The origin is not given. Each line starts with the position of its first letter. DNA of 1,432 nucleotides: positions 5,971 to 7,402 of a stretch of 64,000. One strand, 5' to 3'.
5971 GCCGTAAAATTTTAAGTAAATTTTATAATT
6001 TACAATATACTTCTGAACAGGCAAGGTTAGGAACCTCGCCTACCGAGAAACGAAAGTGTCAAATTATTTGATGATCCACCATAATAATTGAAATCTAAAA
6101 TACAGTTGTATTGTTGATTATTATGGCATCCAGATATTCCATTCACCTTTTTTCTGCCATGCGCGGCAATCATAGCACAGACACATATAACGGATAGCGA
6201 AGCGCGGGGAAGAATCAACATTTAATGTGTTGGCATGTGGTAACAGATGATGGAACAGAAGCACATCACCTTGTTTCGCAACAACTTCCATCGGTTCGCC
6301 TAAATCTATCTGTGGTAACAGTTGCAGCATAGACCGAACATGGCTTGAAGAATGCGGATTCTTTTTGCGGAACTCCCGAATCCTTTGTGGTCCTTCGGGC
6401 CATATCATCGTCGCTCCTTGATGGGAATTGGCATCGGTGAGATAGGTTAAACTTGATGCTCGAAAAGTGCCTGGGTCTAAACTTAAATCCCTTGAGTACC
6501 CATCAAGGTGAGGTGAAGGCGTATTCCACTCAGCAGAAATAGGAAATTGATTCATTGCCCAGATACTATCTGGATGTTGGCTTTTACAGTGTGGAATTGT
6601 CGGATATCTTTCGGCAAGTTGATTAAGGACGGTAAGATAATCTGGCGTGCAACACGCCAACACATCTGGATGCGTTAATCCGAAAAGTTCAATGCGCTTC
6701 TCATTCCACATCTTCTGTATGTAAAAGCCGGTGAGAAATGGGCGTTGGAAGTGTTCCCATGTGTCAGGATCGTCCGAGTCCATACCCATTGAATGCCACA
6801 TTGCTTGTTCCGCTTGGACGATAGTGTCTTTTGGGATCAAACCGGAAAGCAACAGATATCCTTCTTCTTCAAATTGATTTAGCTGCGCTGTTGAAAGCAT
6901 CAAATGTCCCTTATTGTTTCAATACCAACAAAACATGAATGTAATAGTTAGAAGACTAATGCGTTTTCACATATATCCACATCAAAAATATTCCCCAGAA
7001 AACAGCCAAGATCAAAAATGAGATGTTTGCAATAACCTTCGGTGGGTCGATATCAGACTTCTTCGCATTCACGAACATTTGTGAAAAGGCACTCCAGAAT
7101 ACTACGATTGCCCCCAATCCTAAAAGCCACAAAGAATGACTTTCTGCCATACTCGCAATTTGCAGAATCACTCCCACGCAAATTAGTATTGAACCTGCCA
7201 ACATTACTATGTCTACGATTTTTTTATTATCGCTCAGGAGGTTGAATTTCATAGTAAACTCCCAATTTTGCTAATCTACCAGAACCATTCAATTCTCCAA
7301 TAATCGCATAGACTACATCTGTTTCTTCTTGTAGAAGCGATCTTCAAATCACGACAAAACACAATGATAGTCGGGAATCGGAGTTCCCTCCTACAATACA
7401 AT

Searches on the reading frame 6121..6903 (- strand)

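Call 3: search_protein_families(library=pfam, proteins=[window:6121-6903:-], max_evalue=0.01)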
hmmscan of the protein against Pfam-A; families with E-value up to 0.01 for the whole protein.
window:6121-6903:- (260 aa): 1 family
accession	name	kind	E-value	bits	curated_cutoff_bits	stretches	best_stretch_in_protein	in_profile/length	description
PF05721.19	PhyH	-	5.9e-07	30.4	22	1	11-234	1-211/213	Phytanoyl-CoA dioxygenase (PhyH)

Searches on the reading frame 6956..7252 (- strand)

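Call 3: search_protein_families(library=pfam, proteins=[window:6956-7252:-], max_evalue=0.01)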
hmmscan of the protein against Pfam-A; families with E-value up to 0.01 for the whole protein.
window:6956-7252:- (98 aa): 2 families
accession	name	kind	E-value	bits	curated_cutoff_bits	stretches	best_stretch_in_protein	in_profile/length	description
PF20134.4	DUF6524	-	0.0052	17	27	1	9-96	33-117/131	Family of unknown function (DUF6524)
PF01036.24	Bac_rhodopsin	-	0.0071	16.3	24.6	1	8-91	97-181/224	Bacteriorhodopsin-like protein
